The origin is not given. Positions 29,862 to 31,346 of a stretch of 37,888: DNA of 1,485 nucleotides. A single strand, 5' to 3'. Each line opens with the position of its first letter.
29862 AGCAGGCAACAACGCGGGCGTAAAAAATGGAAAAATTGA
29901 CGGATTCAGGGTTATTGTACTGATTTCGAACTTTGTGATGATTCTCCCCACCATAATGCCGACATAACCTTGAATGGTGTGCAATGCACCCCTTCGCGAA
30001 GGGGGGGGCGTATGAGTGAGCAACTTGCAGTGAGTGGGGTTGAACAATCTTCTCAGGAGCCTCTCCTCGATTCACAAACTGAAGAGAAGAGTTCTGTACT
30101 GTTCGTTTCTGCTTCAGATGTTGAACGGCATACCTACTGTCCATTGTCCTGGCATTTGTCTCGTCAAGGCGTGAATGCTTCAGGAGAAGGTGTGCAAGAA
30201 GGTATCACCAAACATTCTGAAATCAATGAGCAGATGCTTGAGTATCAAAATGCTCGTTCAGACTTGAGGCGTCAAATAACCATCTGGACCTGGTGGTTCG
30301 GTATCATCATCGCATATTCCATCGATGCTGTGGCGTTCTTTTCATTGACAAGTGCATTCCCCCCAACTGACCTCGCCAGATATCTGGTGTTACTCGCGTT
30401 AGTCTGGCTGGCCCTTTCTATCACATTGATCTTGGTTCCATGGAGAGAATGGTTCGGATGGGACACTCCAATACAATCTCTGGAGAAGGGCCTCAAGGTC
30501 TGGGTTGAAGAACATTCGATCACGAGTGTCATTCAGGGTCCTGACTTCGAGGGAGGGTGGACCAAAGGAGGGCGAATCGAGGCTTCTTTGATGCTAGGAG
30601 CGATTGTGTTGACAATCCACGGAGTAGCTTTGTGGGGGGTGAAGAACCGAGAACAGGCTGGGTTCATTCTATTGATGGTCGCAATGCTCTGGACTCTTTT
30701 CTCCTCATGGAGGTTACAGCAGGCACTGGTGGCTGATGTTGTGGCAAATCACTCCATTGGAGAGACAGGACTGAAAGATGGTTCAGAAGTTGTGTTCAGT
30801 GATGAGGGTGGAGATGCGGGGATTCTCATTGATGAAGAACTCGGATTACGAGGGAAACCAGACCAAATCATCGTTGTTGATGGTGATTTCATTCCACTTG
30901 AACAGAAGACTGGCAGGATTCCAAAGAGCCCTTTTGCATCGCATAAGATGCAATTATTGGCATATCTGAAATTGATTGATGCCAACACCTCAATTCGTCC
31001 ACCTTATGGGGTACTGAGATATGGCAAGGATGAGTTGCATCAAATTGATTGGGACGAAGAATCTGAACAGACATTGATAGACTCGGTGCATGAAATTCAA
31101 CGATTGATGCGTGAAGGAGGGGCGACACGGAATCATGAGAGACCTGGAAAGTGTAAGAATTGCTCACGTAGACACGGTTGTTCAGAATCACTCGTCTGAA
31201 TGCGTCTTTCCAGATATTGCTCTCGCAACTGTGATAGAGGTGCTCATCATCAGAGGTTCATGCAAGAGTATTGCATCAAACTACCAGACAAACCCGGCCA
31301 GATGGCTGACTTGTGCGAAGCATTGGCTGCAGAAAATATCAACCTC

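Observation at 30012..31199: Cas4-family Fe-S nuclease split by a four-helix transmembrane insertion: a putative membrane-embedded DNA nuclease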

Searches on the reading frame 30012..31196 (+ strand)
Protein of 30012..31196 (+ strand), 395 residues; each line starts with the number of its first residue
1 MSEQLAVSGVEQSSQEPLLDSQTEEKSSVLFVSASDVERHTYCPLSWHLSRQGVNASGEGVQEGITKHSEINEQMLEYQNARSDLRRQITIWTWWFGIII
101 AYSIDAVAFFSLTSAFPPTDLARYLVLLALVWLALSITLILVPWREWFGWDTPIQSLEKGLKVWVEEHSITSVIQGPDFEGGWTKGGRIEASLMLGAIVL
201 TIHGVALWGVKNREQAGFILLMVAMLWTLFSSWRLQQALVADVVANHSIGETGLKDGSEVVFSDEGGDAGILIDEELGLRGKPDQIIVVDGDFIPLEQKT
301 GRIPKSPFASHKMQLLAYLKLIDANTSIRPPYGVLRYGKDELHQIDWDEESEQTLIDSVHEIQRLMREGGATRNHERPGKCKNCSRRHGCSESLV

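Call 3: search_protein_families(library=pfam, proteins=[window:30012-31196:+], max_evalue=10)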
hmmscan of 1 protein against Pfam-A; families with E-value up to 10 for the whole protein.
window:30012-31196:+ (395 aa): 2 families
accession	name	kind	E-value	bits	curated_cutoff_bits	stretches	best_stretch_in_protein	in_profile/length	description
PF01930.23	Cas_Cas4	-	4.9e-10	40.2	22.7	1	280-390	53-158/160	Domain of unknown function DUF83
PF12705.13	PDDEXK_1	-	2.5e-07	31.3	22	1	275-390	121-246/247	PD-(D/E)XK nuclease superfamily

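Call 4: search_protein_families(library=ncbifam, proteins=[window:30012-31196:+], max_evalue=10)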
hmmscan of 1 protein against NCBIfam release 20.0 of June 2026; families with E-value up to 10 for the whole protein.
window:30012-31196:+ (395 aa): 2 families
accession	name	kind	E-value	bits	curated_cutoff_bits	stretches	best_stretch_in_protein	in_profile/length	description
TIGR00372.1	cas4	equivalog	4.1e-15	56.1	65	1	271-390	59-178/180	CRISPR-associated protein Cas4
NF049935.1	cas4g_cas1g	exception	1.9e-08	33.2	560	1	272-390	68-189/546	CRISPR-associated endonuclease Cas4g/Cas1g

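Call 5: search_solved_structures(query=window:30012-31196:+, max_evalue=10, show_alignments=3)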
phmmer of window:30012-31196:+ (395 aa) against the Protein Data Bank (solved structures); distinct sequences matched with E-value up to 10: 5.
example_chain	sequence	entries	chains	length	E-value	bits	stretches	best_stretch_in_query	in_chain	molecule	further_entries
5mqi_A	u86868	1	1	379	0.065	15.2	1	301-354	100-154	Protein timeless homolog,Protein timeless homolog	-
4ic1_A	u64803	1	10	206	0.22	13.5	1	279-329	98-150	Uncharacterized protein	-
7pfo_K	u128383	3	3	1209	0.33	12.9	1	301-354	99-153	Protein timeless homolog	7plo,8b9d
1gwc_A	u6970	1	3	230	0.6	12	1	99-209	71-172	GLUTATHIONE S-TRANSFERASE TSI-1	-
4r5q_A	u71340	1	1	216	1.5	10.7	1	279-326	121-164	CRISPR-associated exonuclease, Cas4 family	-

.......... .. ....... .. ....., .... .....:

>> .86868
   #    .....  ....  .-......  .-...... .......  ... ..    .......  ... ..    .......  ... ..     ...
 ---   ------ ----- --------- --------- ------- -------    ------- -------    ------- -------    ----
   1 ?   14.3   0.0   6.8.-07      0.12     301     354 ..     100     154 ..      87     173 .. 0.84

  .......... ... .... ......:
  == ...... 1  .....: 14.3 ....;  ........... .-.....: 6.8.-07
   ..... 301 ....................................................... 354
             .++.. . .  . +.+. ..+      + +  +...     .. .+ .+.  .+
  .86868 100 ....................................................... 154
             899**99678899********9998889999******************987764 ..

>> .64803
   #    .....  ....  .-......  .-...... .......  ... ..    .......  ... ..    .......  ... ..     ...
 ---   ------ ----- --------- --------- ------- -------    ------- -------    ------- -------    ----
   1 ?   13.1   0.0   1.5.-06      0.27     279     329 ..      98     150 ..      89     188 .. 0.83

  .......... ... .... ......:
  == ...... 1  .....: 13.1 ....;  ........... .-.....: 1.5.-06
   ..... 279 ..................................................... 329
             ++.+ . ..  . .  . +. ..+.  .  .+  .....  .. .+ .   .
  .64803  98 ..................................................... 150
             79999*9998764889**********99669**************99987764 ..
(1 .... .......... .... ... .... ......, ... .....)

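Call 6: find_homologous_proteins(query=window:30012-31196:+)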
Query window:30012-31196:+ (395 aa): 582 proteins with E <= 0.001 among 8000 candidates; the best 120 are listed.
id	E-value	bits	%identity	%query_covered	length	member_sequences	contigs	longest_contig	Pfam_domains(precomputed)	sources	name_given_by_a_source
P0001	7.1e-263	889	99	100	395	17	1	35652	PF01930.24,PF12705.14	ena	-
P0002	6.8e-226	768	84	100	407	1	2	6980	PF01930.24,PF12705.14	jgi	jgi:CRISPR-associated exonuclease Cas4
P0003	2.5e-225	766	84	100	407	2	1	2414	PF01930.24,PF12705.14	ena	-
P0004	3.3e-225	765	84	100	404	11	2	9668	PF01930.24,PF12705.14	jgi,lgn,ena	-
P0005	3.4e-225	765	84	100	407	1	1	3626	PF01930.24,PF12705.14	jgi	jgi:CRISPR-associated exonuclease Cas4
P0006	4.3e-217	739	81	98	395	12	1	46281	PF01930.24,PF12705.14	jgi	-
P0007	1.1e-207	708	78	97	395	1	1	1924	PF01930.24,PF12705.14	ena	-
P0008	5.8e-192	656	73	97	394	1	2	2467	PF01930.24,PF12705.14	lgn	-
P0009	1.1e-185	635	71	96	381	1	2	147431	PF01930.24,PF12705.14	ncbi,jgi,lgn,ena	-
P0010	1.6e-180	618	68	97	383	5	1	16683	PF01930.24,PF12705.14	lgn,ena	-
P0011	1.8e-146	506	84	69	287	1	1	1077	-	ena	-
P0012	1.4e-135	470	55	93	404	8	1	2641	PF01930.24,PF12705.14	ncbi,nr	ncbi:MAG: Dna2/Cas4 domain-containing protein [Candidatus Poseidoniaceae archaeon]|nr:Dna2/Cas4 doma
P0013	1.6e-133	463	52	94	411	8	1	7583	PF01930.24,PF12705.14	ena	-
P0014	1.8e-133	463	54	93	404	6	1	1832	PF01930.24,PF12705.14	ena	-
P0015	2.5e-133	463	54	93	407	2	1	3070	PF01930.24,PF12705.14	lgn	-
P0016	3.9e-132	459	52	93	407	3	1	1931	PF01930.24,PF12705.14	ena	-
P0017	3.2e-130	453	53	93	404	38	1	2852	PF01930.24,PF12705.14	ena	-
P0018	1.3e-129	451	52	93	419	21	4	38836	PF01930.24,PF12705.14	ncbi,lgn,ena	-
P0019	2.6e-128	446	50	94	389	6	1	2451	PF01930.24,PF12705.14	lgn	-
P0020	4.1e-128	446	52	93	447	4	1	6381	PF01930.24,PF12705.14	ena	-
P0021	7.1e-128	445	50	94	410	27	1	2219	PF01930.24,PF12705.14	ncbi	-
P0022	4.5e-127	442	51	94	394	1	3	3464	PF01930.24,PF12705.14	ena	-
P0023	1.2e-126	441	51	94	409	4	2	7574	PF01930.24,PF12705.14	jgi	-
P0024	3.7e-126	439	51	94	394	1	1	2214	PF01930.24,PF12705.14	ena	-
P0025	5.0e-126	439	51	93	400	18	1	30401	PF01930.24,PF12705.14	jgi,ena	-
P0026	8.2e-126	438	50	94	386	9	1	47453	PF01930.24,PF12705.14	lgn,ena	-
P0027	1.0e-125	438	51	94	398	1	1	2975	PF01930.24,PF12705.14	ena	-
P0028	1.7e-125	437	51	94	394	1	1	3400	PF01930.24,PF12705.14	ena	-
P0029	2.0e-125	437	51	94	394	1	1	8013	PF01930.24,PF12705.14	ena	-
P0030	4.2e-125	436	51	94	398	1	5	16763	PF01930.24,PF12705.14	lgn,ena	-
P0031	6.2e-125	435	51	94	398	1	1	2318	PF01930.24,PF12705.14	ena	-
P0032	6.3e-125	435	51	94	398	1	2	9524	PF01930.24,PF12705.14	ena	-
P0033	8.1e-125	435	51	94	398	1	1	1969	PF01930.24,PF12705.14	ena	-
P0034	8.2e-125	435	51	94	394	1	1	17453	PF12705.14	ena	-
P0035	9.3e-125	435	50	94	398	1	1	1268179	PF01930.24,PF12705.14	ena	-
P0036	9.6e-125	435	49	97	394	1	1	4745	PF01930.24,PF12705.14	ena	-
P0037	1.1e-124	434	49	97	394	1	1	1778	PF01930.24,PF12705.14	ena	-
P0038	1.2e-124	434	49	97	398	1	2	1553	PF01930.24,PF12705.14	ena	-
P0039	1.2e-124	434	50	94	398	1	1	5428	PF01930.24,PF12705.14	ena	-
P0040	1.3e-124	434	49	97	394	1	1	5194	PF01930.24,PF12705.14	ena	-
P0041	1.3e-124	434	49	97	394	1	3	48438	PF01930.24,PF12705.14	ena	-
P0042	2.1e-124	433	51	94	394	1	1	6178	PF01930.24,PF12705.14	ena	-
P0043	2.2e-124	433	50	94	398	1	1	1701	PF01930.24,PF12705.14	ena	-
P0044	2.3e-124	433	49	97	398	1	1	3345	PF01930.24,PF12705.14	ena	-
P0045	2.6e-124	433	51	93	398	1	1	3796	PF01930.24,PF12705.14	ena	-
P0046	2.8e-124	433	51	93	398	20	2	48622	PF01930.24,PF12705.14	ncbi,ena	-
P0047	2.8e-124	433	49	97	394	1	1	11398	PF01930.24,PF12705.14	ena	-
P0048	3.0e-124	433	50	94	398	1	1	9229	PF01930.24,PF12705.14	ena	-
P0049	3.1e-124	433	49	97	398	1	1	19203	PF01930.24,PF12705.14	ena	-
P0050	3.3e-124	433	51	94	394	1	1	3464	PF01930.24,PF12705.14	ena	-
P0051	3.5e-124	433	49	97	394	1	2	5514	PF01930.24,PF12705.14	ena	-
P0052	3.6e-124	433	50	94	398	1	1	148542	PF01930.24,PF12705.14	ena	-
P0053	3.9e-124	433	51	92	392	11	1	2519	PF01930.24,PF12705.14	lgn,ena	-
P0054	4.0e-124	432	51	94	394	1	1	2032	PF12705.14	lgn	-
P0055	4.1e-124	432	51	94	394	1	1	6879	PF01930.24,PF12705.14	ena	-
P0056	4.9e-124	432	51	93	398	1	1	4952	PF01930.24,PF12705.14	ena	-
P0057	6.3e-124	432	51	93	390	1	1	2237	PF01930.24,PF12705.14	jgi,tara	tara:strand:+ start:825 stop:1997 length:1173 start_codon:yes stop_codon:yes gene_type:complete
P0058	6.5e-124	432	51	94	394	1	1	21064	PF01930.24,PF12705.14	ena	-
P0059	6.6e-124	432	48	97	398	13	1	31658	PF01930.24,PF12705.14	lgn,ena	-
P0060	7.1e-124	432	51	93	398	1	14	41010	PF01930.24,PF12705.14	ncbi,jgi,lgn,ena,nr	ncbi:MAG: hypothetical protein CL978_06430 [Euryarchaeota archaeon]|nr:hypothetical protein [Euryarc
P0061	7.1e-124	432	51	93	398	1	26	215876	PF01930.24,PF12705.14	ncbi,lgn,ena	-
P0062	7.1e-124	432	51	93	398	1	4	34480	PF01930.24,PF12705.14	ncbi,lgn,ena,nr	ncbi:MAG: hypothetical protein CMA81_02390 [Euryarchaeota archaeon]|nr:hypothetical protein [Euryarc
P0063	7.2e-124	432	51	93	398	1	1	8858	PF01930.24,PF12705.14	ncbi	-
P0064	7.2e-124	432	49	97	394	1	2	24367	PF01930.24,PF12705.14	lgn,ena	-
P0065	7.6e-124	432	51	94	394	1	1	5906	PF01930.24,PF12705.14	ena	-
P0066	8.0e-124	432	51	94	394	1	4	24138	PF01930.24,PF12705.14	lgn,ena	-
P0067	8.0e-124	432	51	94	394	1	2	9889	PF01930.24,PF12705.14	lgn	-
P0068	9.1e-124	431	49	97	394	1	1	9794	PF01930.24,PF12705.14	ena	-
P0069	9.1e-124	431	51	94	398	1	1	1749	PF01930.24,PF12705.14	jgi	-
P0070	9.2e-124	431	51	93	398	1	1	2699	PF01930.24,PF12705.14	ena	-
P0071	9.4e-124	431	51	93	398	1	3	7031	PF01930.24,PF12705.14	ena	-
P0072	9.4e-124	431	51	93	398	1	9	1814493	PF01930.24,PF12705.14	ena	-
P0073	1.0e-123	431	49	97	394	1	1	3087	PF01930.24,PF12705.14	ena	-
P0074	1.3e-123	431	49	94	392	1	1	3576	PF01930.24,PF12705.14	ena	-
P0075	1.4e-123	431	51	94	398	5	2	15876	PF01930.24,PF12705.14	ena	-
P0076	1.6e-123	431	50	93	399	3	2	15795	PF01930.24,PF12705.14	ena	-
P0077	1.6e-123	431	51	93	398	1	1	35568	PF01930.24,PF12705.14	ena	-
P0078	1.6e-123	431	50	94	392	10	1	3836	PF01930.24,PF12705.14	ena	-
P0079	1.6e-123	430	50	93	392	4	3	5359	PF01930.24,PF12705.14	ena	-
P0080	1.7e-123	430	50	94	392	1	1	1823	PF01930.24,PF12705.14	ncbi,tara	tara:strand:- start:36 stop:1214 length:1179 start_codon:yes stop_codon:yes gene_type:complete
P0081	1.7e-123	430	51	92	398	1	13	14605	PF01930.24,PF12705.14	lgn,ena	-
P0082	2.1e-123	430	50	94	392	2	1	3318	PF01930.24,PF12705.14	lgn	-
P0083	2.1e-123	430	51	93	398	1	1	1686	PF01930.24,PF12705.14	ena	-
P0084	2.3e-123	430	51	93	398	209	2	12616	PF01930.24,PF12705.14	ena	-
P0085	2.5e-123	430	50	94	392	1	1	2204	PF01930.24,PF12705.14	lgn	-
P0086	2.7e-123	430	51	94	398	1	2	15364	PF12705.14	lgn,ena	-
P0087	3.1e-123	430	51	93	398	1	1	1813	PF01930.24,PF12705.14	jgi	jgi:CRISPR-associated protein Cas4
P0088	3.3e-123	429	50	92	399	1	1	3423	PF01930.24,PF12705.14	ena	-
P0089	3.5e-123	429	50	93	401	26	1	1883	PF01930.24,PF12705.14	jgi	-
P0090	3.5e-123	429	50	94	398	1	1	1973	PF01930.24,PF12705.14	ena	-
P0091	3.6e-123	429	51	93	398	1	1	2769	PF01930.24,PF12705.14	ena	-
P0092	3.6e-123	429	49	94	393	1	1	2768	PF01930.24,PF12705.14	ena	-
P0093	4.0e-123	429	50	92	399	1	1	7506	PF01930.24,PF12705.14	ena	-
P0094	4.0e-123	429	49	94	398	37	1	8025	PF01930.24,PF12705.14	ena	-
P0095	4.5e-123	429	49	97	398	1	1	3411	PF01930.24,PF12705.14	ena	-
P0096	4.5e-123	429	50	92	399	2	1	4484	PF01930.24,PF12705.14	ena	-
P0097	5.8e-123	429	50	94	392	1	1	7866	PF01930.24,PF12705.14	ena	-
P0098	6.3e-123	429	50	93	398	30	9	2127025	PF01930.24,PF12705.14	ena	-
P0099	6.4e-123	429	51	94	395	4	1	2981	PF01930.24,PF12705.14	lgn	-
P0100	6.9e-123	428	49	93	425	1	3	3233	PF01930.24,PF12705.14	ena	-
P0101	7.2e-123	428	50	93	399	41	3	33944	PF01930.24,PF12705.14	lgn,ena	-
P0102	7.2e-123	428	50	94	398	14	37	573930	PF01930.24,PF12705.14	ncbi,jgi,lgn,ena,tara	jgi:CRISPR-associated exonuclease Cas4|tara:strand:- start:3044 stop:4240 length:1197 start_codon:ye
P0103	7.3e-123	428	50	92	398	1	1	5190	PF01930.24,PF12705.14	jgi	jgi:CRISPR/Cas system-associated exonuclease Cas4 (RecB family)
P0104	7.4e-123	428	51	92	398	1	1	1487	PF01930.24,PF12705.14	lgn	-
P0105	8.7e-123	428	50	94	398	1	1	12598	PF01930.24,PF12705.14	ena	-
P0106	9.5e-123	428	49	94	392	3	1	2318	PF01930.24,PF12705.14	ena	-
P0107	1.0e-122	428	48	94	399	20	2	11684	PF01930.24,PF12705.14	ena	-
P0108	1.3e-122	427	49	92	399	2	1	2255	PF01930.24,PF12705.14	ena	-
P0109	1.4e-122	427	50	92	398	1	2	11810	PF01930.24,PF12705.14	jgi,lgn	jgi:CRISPR/Cas system-associated exonuclease Cas4 (RecB family)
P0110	1.5e-122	427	49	92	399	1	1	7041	PF01930.24,PF12705.14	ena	-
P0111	1.8e-122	427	50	94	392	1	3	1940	PF01930.24,PF12705.14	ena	-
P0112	2.1e-122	427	51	93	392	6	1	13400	PF01930.24,PF12705.14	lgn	-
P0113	2.1e-122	427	50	94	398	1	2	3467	PF01930.24,PF12705.14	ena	-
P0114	2.7e-122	426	51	93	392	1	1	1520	PF01930.24,PF12705.14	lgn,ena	-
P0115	3.1e-122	426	49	92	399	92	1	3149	PF01930.24,PF12705.14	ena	-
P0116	3.5e-122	426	50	94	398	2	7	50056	PF01930.24,PF12705.14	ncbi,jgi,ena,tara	tara:strand:- start:2606 stop:3802 length:1197 start_codon:yes stop_codon:yes gene_type:complete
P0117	3.5e-122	426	49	94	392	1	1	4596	PF01930.24,PF12705.14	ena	-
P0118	3.9e-122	426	49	94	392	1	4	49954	PF01930.24,PF12705.14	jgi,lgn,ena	-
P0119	3.9e-122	426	50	94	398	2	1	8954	PF01930.24,PF12705.14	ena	-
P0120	4.7e-122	426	49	94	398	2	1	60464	PF01930.24,PF12705.14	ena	-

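Call 20: find_encoding_contigs(protein=P0098, flank=8000, max_places=3)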
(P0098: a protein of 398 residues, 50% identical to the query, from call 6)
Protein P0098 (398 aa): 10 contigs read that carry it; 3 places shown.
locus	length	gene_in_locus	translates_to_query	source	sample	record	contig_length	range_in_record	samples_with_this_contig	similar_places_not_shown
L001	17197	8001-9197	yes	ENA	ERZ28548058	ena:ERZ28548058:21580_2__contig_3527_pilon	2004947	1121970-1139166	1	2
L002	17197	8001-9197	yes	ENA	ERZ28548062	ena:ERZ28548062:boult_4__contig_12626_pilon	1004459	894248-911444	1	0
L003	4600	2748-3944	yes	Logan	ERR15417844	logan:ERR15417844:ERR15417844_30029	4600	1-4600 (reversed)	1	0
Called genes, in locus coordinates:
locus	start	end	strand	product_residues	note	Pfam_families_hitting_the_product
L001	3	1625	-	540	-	-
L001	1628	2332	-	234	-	-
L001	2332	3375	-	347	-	PF08392:FAE1_CUT1_RppA (weak), PF07451:SpoVAD (faint), PF00108:Thiolase_N, PF08541:ACP_syn_III_C (faint), PF08545:ACP_syn_III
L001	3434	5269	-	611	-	PF16889:Hepar_II_III_N, PF07940:Hepar_II_III_C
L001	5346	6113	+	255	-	PF01925:TauE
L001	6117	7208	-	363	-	-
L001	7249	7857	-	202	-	PF00318:Ribosomal_S2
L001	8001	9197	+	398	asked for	PF12705:PDDEXK_1 (weak), PF01930:Cas_Cas4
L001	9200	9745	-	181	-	-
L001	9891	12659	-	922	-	PF07705:CARDB, PF12773:DZR (faint)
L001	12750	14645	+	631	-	PF19077:Big_13 (faint), PF07705:CARDB (weak)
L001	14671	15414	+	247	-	PF00013:KH_1 (faint), PF21800:KH_KRR1_2nd, PF22891:KH_PNO1_2nd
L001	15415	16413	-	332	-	PF03109:ABC1 (faint), PF01163:RIO1, PF01636:APH (faint)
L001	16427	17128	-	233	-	PF01176:eIF-1a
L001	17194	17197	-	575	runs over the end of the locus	PF00361:Proton_antipo_M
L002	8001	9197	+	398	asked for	PF12705:PDDEXK_1 (weak), PF01930:Cas_Cas4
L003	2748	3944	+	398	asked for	PF12705:PDDEXK_1 (weak), PF01930:Cas_Cas4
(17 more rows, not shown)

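Call 21: find_encoding_contigs(protein=P0018, flank=8000, max_places=3)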
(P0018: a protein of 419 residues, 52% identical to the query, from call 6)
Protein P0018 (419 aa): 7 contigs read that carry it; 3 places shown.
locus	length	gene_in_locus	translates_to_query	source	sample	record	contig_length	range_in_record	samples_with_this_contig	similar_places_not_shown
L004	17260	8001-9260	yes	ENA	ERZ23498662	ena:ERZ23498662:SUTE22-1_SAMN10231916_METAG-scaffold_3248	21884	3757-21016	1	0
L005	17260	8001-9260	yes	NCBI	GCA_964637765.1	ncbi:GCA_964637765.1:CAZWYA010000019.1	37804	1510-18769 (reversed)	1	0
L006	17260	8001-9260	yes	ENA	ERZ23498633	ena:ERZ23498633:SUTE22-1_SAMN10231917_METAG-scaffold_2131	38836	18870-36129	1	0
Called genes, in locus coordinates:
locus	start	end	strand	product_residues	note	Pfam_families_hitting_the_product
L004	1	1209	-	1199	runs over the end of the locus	PF02687:FtsX, PF00805:Pentapeptide, PF02687:FtsX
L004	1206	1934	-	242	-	PF00005:ABC_tran, PF13304:AAA_21 (faint)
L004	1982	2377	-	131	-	-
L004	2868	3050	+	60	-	-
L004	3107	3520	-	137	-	-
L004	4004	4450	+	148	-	PF01638:HxlR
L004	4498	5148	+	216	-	PF01022:HTH_5 (faint), PF12840:HTH_20 (faint), PF13412:HTH_24 (faint), PF24266:HTH_HVO_0163_N, PF12802:MarR_2 (weak), PF08279:HTH_11 (weak)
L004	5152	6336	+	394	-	PF12802:MarR_2 (faint), PF12840:HTH_20 (faint)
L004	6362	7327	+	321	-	PF01207:Dus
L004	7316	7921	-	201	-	PF00318:Ribosomal_S2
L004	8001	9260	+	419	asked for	PF12705:PDDEXK_1 (weak), PF01930:Cas_Cas4 (weak)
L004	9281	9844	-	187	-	-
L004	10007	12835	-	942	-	PF07705:CARDB (weak), PF12773:DZR (faint)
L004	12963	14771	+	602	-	PF19077:Big_13 (faint)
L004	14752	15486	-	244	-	PF00013:KH_1 (faint), PF21800:KH_KRR1_2nd, PF22891:KH_PNO1_2nd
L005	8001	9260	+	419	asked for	PF12705:PDDEXK_1 (weak), PF01930:Cas_Cas4 (weak)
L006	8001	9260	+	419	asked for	PF12705:PDDEXK_1 (weak), PF01930:Cas_Cas4 (weak)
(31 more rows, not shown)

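Call 22: predict_structure(alignment_id=A1)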
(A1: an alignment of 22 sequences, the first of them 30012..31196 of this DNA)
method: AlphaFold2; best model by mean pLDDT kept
length: 395 residues; sequences in the alignment: 22
mean_pLDDT: 62.7   pTM: 0.42
mean pLDDT of the five models: 62.7, 61.3, 58.4, 56.2, 56.0
residues with pLDDT >= 90: 3; 70-90: 149; 50-70: 151; < 50: 92
segments of 3 or more residues with pLDDT < 50: 1-27, 171-183, 243-268, 369-381, 387-389, 392-395
pLDDT, mean of each block of 10 residues (from residue 1): 32 29 41 73 58 53 61 64 67 73 82 81 89 85 72 61 59 42 56 80 85 84 82 70 42 38 44 79 61 57 57 76 70 52 64 82 63 42 48 45
secondary structure, 60 per line:
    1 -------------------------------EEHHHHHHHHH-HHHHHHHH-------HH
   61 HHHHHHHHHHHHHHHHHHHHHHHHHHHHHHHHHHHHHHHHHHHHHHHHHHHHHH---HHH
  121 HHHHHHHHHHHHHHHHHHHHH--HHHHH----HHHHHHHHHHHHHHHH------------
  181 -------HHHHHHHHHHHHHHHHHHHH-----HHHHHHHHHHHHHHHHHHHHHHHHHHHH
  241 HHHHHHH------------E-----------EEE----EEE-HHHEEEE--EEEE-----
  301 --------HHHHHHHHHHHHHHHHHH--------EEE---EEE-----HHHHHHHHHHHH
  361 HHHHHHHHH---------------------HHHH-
elements in order: H34-42 H44-51 H59-114 H118-141 H144-148 H153-168 H188-207 H213-247 E272-274 E279-281 E286-289 E292-295 H309-326 E335-337 E341-343 H349-369 H391-394
